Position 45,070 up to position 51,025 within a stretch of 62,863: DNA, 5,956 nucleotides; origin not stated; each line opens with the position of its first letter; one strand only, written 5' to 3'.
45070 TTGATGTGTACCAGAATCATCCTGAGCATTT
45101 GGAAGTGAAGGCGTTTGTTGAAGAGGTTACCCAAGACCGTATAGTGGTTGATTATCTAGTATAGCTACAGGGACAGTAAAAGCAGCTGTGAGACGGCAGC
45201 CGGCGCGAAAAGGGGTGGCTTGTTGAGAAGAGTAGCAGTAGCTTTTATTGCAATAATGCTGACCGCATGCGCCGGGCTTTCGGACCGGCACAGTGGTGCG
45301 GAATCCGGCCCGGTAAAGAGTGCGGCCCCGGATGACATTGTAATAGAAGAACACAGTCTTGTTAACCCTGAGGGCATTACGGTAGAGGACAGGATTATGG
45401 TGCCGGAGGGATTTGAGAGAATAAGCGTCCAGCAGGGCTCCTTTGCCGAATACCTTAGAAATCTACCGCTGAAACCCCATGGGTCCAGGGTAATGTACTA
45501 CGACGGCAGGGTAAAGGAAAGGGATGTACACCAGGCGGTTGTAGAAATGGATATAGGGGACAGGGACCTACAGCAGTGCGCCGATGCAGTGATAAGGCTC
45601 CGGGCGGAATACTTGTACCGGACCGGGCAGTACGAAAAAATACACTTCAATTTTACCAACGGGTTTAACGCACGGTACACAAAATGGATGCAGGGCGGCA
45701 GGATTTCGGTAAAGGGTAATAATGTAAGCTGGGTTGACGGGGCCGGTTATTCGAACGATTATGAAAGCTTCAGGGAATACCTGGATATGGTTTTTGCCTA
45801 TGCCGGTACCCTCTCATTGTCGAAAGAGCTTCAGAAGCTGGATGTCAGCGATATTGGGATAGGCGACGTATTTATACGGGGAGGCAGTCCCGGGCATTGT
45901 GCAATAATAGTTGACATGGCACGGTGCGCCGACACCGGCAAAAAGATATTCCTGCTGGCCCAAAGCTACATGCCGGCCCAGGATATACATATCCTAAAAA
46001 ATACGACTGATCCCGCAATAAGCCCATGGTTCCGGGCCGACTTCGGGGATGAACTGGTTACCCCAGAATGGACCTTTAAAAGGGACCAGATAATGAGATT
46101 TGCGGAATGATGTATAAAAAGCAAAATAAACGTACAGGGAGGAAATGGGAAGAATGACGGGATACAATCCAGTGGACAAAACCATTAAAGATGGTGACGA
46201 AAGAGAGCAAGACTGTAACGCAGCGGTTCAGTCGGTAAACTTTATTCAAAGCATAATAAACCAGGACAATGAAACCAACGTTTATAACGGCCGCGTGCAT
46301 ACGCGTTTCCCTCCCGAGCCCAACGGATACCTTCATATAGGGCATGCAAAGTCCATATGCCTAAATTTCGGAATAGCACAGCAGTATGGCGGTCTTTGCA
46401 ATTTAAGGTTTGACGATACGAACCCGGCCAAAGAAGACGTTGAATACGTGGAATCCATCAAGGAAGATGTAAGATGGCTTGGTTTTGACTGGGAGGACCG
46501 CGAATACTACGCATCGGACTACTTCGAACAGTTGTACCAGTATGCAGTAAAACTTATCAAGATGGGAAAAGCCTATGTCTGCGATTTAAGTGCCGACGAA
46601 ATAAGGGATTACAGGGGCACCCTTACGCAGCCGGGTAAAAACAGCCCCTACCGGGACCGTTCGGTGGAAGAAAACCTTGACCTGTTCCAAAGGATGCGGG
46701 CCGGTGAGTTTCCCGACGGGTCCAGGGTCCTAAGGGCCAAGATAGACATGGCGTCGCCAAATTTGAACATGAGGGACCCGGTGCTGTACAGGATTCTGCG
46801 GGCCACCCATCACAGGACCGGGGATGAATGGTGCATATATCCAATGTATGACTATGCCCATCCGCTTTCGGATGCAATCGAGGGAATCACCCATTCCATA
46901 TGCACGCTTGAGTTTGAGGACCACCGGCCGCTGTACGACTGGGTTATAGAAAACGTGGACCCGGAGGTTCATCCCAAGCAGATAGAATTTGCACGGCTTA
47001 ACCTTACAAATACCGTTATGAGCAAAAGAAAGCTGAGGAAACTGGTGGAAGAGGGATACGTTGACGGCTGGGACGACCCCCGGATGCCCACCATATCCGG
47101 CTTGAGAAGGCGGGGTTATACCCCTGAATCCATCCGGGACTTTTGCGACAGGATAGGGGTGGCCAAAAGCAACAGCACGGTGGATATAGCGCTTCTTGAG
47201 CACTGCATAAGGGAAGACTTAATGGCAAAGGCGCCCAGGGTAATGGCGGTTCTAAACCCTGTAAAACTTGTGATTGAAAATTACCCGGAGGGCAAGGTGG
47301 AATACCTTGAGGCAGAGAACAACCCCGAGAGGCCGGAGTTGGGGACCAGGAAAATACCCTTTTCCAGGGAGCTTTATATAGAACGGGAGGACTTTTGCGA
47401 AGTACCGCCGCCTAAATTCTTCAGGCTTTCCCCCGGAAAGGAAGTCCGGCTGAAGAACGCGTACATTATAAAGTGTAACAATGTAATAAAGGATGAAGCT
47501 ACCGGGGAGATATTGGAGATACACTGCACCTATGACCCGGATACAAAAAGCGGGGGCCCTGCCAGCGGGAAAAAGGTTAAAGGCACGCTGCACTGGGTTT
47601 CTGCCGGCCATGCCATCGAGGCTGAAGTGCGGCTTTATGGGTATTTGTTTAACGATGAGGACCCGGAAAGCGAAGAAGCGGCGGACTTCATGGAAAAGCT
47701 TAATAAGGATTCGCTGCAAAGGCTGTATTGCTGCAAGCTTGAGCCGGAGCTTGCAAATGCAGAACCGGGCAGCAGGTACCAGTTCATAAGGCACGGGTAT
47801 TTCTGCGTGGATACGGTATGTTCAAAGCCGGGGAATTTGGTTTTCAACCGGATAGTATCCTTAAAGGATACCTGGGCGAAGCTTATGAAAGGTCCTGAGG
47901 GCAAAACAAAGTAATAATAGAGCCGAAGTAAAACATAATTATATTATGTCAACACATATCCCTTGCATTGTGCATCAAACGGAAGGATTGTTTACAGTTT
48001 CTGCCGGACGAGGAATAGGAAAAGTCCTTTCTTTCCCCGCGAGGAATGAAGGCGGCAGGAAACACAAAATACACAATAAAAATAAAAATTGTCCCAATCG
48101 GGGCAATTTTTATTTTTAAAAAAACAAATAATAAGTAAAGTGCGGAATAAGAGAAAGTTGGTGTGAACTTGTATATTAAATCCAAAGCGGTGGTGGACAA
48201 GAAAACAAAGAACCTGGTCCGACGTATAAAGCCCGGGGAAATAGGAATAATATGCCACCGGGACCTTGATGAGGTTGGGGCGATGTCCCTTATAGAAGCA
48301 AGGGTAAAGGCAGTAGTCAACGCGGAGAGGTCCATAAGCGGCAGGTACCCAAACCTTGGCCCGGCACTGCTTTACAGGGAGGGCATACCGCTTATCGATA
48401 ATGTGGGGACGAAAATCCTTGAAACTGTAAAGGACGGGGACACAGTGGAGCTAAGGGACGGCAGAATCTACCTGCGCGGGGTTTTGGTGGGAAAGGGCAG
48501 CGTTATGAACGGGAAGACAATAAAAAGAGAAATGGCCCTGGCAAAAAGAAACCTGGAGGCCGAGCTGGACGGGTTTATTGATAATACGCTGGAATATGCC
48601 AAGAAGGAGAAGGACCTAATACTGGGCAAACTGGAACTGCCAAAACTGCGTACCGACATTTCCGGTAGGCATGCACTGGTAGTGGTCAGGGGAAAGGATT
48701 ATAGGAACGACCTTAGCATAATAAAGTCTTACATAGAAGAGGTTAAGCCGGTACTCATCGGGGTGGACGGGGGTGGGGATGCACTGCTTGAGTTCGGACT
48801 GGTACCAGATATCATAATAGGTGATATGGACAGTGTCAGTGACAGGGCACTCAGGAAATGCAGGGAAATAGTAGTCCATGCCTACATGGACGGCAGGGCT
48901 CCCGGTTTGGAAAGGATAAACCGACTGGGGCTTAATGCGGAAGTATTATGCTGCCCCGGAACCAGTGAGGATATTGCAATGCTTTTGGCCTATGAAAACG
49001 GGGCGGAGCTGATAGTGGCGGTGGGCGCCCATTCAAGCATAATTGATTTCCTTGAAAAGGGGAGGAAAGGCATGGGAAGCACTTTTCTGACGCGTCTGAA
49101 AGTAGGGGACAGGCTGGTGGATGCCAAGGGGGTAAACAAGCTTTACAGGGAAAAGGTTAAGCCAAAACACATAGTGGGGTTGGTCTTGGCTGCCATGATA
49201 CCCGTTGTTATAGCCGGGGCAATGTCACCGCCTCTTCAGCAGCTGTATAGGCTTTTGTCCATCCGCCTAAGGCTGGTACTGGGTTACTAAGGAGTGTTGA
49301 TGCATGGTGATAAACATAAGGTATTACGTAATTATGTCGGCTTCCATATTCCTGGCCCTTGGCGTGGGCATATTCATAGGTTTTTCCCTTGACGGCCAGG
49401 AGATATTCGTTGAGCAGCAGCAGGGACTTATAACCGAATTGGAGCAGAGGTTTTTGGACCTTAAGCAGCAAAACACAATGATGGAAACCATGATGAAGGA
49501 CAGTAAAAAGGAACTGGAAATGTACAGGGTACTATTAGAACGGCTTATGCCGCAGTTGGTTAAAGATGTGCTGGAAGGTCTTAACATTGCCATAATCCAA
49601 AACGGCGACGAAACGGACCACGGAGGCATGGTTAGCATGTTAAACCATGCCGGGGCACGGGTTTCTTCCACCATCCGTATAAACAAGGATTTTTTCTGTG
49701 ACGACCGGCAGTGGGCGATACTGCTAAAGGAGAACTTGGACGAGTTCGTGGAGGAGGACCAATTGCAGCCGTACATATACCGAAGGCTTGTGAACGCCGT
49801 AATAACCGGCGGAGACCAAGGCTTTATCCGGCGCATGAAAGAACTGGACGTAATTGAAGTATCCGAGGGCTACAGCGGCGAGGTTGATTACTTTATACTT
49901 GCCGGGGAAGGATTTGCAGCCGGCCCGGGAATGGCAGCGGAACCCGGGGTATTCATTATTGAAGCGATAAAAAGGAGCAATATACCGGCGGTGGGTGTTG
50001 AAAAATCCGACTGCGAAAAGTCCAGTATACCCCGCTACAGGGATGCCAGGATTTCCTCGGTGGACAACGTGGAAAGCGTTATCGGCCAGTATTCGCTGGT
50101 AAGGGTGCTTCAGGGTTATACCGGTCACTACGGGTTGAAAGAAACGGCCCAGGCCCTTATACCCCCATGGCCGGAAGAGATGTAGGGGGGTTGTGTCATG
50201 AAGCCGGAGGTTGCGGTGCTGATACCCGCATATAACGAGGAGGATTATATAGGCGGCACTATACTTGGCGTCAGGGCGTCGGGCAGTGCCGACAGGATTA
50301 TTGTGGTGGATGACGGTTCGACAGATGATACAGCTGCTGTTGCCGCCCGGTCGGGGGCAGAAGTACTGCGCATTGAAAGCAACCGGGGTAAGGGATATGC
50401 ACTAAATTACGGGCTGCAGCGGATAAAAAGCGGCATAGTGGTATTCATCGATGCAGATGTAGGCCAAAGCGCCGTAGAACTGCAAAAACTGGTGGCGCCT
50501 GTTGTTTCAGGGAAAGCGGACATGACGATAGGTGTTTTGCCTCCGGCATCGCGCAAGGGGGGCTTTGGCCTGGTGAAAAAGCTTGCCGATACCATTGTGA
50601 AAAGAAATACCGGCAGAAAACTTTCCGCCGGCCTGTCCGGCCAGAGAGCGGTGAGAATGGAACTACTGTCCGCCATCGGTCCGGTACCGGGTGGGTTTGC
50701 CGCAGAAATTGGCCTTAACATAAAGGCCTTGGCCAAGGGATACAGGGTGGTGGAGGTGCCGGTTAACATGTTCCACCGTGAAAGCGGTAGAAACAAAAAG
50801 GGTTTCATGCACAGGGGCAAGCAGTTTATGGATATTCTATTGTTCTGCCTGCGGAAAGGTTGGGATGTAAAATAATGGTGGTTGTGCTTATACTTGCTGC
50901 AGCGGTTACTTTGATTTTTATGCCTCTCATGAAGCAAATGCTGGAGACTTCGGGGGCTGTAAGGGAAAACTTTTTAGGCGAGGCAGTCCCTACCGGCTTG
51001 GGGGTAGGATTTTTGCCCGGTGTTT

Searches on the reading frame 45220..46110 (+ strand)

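Call 40: search_protein_families(library=pfam, proteins=[window:45220-46110:+], max_evalue=0.00001)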
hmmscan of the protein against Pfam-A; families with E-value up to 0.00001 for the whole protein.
window:45220-46110:+ (296 aa): 1 family
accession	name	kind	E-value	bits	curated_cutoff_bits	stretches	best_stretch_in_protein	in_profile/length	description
PF16138.10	DUF4846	-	1.1e-107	359.5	37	1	55-293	1-239/239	Domain of unknown function (4846)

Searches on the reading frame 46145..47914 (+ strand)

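Call 59: search_protein_families(library=pfam, proteins=[window:46145-47914:+], max_evalue=0.00001)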
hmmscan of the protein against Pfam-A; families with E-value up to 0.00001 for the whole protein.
window:46145-47914:+ (589 aa): 3 families
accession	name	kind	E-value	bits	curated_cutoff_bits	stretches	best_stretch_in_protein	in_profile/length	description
PF00749.27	tRNA-synt_1c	-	9.9e-116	386.5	23.4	1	51-359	2-312/314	tRNA synthetases class I (E and Q), catalytic domain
PF03950.23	tRNA-synt_1c_C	-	3.7e-34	117.3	23.9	1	363-464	1-91/91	tRNA synthetases class I (E and Q), anti-codon binding domain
PF20974.2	tRNA-synt_1c_C2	-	2.6e-23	82.9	23.9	1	481-556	1-69/69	tRNA synthetases class I (E and Q), anti-codon binding domain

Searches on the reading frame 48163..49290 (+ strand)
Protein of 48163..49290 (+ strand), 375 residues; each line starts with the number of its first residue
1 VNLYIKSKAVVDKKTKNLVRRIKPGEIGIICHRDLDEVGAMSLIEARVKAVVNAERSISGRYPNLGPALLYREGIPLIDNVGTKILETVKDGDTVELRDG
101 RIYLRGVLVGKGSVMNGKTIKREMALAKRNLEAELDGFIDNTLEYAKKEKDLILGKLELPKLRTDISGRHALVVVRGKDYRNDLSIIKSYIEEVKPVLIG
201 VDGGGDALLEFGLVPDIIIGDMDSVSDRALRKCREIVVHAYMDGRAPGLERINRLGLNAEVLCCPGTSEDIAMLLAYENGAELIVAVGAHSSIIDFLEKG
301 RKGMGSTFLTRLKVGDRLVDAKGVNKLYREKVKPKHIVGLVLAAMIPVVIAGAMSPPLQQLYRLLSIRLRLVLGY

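Call 59: search_protein_families(library=pfam, proteins=[window:48163-49290:+], max_evalue=0.00001)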
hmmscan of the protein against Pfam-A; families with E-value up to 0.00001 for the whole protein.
window:48163-49290:+ (375 aa): 2 families
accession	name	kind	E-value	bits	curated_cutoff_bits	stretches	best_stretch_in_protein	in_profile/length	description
PF12555.13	SteA-like_C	-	1.2e-16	60.9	26.4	1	322-372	1-51/52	SteA-like C-terminal domain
PF04263.21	TPK_catalytic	-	7.8e-09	35.9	30.7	1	195-235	8-48/113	Thiamin pyrophosphokinase, catalytic domain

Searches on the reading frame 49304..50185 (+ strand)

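Call 59: search_protein_families(library=pfam, proteins=[window:49304-50185:+], max_evalue=0.00001)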
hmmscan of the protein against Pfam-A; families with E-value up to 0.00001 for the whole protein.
window:49304-50185:+ (293 aa): 1 family
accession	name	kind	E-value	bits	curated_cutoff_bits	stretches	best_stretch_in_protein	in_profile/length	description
PF11382.13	MctB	-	4.1e-33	115.8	25.6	1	3-287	2-306/306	Copper transport outer membrane protein, MctB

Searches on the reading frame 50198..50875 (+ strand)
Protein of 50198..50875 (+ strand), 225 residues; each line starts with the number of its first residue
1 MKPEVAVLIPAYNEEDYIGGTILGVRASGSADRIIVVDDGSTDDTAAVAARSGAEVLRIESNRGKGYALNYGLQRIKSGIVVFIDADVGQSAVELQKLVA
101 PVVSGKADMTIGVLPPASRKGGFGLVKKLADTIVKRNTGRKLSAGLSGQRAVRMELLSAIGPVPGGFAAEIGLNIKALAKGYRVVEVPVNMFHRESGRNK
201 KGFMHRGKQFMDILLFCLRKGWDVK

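Call 59: search_protein_families(library=pfam, proteins=[window:50198-50875:+], max_evalue=0.00001)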
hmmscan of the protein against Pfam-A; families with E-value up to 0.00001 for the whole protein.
window:50198-50875:+ (225 aa): 3 families
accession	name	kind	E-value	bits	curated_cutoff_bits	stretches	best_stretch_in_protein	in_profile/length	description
PF00535.33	Glycos_transf_2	-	4.8e-25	88.9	23.3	1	7-157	2-164/168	Glycosyl transferase family 2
PF13641.12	Glyco_tranf_2_3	-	1.2e-09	39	27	1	3-102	1-111/230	Glycosyltransferase like family 2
PF10111.15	Glyco_tranf_2_2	-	5e-06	26.6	27.3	1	7-99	2-103/276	Glycosyltransferase like family 2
